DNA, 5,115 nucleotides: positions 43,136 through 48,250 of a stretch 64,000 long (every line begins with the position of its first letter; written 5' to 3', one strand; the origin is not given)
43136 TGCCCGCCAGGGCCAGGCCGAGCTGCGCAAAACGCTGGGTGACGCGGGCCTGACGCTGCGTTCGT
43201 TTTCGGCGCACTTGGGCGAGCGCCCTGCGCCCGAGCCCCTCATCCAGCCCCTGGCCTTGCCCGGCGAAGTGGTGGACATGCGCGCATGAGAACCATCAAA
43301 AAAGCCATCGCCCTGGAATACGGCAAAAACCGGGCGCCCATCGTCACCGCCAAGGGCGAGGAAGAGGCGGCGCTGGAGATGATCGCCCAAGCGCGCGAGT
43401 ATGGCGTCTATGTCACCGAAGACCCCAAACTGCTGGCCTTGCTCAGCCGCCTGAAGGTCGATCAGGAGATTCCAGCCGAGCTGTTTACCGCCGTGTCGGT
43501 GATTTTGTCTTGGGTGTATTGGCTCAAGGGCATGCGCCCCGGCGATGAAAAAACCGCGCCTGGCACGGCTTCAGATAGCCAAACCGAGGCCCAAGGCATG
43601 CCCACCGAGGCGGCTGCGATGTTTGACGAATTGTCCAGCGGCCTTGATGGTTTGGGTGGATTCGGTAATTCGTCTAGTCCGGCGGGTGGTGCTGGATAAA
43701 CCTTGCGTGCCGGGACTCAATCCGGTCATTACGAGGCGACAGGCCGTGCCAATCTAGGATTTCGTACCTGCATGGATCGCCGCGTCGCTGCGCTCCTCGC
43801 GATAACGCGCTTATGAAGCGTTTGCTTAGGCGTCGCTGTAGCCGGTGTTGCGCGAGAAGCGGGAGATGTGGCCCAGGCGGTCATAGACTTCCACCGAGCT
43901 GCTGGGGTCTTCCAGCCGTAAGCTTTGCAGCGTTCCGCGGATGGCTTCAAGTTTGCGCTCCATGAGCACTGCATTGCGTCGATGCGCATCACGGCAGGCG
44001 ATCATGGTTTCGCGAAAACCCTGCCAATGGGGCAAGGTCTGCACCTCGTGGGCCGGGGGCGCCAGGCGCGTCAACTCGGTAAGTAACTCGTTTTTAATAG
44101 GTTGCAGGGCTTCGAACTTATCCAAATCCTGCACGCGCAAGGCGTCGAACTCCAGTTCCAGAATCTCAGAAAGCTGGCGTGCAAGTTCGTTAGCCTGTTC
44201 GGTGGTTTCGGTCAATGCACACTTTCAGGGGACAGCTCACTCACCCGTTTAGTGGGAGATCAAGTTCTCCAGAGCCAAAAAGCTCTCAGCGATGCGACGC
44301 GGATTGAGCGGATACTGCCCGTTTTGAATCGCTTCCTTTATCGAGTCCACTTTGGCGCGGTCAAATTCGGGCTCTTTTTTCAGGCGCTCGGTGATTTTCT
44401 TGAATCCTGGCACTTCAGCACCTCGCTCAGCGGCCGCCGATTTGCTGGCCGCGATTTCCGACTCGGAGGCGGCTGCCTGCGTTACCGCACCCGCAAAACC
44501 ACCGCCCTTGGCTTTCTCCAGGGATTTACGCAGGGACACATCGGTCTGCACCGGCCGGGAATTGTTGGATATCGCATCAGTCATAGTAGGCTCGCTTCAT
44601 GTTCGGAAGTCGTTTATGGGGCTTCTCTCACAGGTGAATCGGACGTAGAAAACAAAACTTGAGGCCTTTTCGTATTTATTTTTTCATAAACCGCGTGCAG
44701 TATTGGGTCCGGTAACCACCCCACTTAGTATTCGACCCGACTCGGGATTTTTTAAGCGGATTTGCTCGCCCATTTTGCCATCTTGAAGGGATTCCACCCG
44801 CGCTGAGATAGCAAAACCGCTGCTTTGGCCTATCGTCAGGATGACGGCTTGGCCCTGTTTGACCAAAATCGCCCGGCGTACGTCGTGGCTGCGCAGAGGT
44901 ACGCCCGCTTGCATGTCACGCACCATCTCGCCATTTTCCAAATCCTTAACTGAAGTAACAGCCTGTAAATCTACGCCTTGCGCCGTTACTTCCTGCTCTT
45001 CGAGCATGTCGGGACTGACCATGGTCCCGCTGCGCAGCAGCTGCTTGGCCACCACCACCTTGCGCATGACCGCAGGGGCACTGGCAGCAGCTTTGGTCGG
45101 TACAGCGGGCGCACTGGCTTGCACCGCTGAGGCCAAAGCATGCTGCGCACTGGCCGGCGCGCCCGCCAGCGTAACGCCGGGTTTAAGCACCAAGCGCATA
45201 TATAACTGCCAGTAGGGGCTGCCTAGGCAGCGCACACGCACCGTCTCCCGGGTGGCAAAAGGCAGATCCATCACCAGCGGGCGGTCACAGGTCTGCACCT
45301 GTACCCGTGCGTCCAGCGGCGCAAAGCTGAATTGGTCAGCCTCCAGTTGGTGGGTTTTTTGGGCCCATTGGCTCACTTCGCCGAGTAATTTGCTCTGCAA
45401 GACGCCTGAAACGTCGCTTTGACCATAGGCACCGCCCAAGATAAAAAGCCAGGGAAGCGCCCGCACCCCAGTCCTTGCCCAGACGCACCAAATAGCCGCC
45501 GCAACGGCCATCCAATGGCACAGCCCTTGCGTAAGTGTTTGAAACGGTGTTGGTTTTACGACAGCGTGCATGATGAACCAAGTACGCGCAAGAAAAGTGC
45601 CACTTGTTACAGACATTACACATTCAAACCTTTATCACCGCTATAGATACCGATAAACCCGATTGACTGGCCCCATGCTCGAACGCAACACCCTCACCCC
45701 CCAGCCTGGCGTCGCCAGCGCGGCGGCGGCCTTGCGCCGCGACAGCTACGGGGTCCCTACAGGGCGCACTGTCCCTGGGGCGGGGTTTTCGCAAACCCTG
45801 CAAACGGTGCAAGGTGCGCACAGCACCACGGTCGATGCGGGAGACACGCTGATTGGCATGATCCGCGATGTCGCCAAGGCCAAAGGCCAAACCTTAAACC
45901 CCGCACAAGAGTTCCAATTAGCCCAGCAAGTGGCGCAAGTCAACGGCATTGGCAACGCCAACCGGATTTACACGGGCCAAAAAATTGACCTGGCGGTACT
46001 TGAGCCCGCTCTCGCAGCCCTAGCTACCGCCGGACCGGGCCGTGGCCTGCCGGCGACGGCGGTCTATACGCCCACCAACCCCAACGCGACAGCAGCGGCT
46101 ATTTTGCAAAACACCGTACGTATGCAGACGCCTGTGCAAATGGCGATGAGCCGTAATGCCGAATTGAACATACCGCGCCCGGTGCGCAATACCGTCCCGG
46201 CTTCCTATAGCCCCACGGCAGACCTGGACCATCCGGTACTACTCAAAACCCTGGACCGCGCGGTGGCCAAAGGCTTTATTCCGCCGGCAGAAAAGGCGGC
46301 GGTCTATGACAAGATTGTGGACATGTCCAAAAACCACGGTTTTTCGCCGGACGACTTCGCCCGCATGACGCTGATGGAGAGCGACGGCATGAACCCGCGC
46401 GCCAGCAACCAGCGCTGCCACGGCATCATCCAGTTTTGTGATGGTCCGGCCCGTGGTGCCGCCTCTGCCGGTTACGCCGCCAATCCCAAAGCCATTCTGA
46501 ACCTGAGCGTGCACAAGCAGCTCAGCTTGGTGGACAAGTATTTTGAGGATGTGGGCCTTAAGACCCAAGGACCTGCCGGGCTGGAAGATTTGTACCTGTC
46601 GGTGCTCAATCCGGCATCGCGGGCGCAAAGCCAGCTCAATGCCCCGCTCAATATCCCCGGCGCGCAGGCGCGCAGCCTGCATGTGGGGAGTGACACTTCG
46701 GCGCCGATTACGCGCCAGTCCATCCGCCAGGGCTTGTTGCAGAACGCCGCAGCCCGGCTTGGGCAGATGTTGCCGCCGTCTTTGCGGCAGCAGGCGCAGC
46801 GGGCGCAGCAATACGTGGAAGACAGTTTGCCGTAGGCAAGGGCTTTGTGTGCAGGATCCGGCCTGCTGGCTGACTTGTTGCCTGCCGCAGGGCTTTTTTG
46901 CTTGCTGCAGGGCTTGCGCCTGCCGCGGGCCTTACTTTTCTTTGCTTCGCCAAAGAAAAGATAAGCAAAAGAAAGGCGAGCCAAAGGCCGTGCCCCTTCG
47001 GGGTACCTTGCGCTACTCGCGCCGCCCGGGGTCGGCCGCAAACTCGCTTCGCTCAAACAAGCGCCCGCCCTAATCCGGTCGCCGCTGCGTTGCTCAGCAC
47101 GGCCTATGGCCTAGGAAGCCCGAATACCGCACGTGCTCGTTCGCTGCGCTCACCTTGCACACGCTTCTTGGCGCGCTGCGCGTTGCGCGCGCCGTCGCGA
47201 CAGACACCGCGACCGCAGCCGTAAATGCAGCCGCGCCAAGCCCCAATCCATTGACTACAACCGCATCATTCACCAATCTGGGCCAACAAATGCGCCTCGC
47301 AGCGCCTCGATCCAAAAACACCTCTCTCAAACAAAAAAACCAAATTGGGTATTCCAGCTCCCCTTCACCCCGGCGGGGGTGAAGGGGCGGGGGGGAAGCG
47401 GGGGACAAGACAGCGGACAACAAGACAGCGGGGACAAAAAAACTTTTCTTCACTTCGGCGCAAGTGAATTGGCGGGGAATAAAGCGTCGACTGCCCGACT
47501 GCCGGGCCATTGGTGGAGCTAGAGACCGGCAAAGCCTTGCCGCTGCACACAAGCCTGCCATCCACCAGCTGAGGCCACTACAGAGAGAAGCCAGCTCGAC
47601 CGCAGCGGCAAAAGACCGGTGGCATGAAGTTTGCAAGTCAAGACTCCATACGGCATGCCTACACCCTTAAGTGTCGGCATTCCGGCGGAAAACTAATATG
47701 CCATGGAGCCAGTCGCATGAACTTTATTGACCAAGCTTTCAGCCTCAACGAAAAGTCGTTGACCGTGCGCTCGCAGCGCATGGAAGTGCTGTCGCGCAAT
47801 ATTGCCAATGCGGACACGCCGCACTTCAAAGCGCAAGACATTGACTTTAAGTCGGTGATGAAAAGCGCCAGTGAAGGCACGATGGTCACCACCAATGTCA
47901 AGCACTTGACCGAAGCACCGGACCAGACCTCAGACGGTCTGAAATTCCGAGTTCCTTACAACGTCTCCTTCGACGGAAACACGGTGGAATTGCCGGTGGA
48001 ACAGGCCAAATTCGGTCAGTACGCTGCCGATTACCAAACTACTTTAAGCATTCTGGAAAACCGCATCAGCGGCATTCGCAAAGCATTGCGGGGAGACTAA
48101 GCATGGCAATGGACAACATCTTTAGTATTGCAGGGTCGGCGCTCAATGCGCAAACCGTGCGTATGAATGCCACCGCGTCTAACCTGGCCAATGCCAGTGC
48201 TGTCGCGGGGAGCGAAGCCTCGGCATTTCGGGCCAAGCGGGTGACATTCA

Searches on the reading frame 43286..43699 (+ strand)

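Call 9: search_protein_families(library=ncbifam, proteins=[window:43286-43699:+], max_evalue=0.001)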
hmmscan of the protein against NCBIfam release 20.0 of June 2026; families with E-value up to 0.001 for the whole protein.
window:43286-43699:+ (137 aa): 7 families
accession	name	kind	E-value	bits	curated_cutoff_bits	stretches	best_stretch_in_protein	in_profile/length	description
TIGR00789.1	flhB_rel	hypoth_equivalog_domain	2.9e-19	69.1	117.35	1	4-80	2-80/84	FlhB-like flagellar biosynthesis protein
TIGR00328.1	flhB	equivalog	2.8e-16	59.6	349.25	1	7-82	268-346/348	flagellar biosynthesis protein FlhB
TIGR01404.2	FlhB_rel_III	equivalog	8e-12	45.2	358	1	7-78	265-339/341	type III secretion system export apparatus subunit SctU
NF009411.0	PRK12772.1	equivalog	3.1e-11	42.4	739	1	7-81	532-607/610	fused FliR family export protein/FlhB family type III secretion system protein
NF009117.0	PRK12468.1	equivalog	3.7e-09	35.8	712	1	6-84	273-354/386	flagellar biosynthesis protein FlhB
NF009412.0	PRK12773.1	equivalog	4.3e-07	28.5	886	1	6-77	568-642/649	flagellar biosynthesis protein FlhB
NF009364.0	PRK12721.1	equivalog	7.9e-06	25.2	381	1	7-77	267-340/352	EscU/YscU/HrcU family type III secretion system export apparatus switch protein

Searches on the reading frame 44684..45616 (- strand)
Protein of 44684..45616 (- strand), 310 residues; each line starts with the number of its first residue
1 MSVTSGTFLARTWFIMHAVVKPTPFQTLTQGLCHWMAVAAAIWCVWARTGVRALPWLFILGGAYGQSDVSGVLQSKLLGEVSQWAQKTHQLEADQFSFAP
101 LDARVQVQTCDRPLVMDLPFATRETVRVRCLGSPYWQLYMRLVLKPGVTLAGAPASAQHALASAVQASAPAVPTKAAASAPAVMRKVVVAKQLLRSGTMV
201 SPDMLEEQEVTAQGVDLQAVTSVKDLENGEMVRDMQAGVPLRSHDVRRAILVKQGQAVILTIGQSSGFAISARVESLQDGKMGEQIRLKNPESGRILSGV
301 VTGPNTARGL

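Call 9: search_protein_families(library=ncbifam, proteins=[window:44684-45616:-], max_evalue=0.001)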
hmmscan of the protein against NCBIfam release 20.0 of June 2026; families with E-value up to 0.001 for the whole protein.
window:44684-45616:- (310 aa): 2 families
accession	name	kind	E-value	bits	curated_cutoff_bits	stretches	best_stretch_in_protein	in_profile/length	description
TIGR03170.1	flgA_cterm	equivalog_domain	3.7e-28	98.2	54.65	1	181-307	9-134/137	flagellar basal body P-ring formation chaperone FlgA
TIGR03177.1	pilus_cpaB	equivalog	3.6e-05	23.1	71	1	149-247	3-99/262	Flp pilus assembly protein CpaB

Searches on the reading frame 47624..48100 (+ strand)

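Call 9: search_protein_families(library=ncbifam, proteins=[window:47624-48100:+], max_evalue=0.001)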
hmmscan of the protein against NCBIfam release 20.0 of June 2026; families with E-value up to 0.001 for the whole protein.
window:47624-48100:+ (158 aa): 22 families
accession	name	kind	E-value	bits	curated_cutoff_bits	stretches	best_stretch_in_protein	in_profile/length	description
NF009328.0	PRK12685.1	equivalog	2.7e-30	105.1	169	1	35-157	5-115/116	flagellar basal body rod protein FlgB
TIGR01396.1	FlgB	equivalog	6.4e-29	100.8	59.05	1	36-156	2-131/131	flagellar basal body rod protein FlgB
NF005527.0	PRK07182.1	equivalog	4.3e-25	88.5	211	2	102-157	92-147/148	flagellar basal body rod protein FlgB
NF009262.0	PRK12619.1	equivalog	1.4e-22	80.5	183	1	35-158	5-130/130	flagellar basal body rod protein FlgB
NF009263.0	PRK12620.1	equivalog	4.7e-20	71.9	158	1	37-157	7-132/133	flagellar basal body rod protein FlgB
NF009270.0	PRK12627.1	equivalog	2.6e-13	50.5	128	1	50-155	19-125/128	FlgB family protein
NF004653.1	PRK06003.1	equivalog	9.5e-13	48.7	153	1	39-143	7-112/126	flagellar basal body rod protein FlgB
NF004654.1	PRK06004.1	equivalog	7.1e-12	46.4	142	1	48-155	8-124/126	flagellar basal body rod protein FlgB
NF009266.0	PRK12623.1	equivalog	2e-11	43.9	144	1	33-156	7-131/133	flagellar basal body rod protein FlgB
NF009264.0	PRK12621.1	equivalog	2.2e-10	41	163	1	36-154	6-130/136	flagellar basal body rod protein FlgB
NF009275.1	PRK12632.1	equivalog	1.1e-08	35.5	170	1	36-146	5-116/130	flagellar basal body rod protein FlgC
NF009267.0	PRK12624.1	equivalog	4.6e-08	33.7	241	1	40-104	12-72/143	flagellar basal body rod protein FlgB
NF005280.0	PRK06797.1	equivalog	5.1e-08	33.6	106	1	53-144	19-122/135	flagellar basal body rod protein FlgB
TIGR03506.1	FlgEFG_subfam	subfamily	8.5e-08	32.3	70.25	1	46-94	10-59/351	flagellar hook-basal body complex protein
NF009265.0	PRK12622.1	equivalog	1e-06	28.9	145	1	32-83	1-52/135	flagellar basal body rod protein FlgB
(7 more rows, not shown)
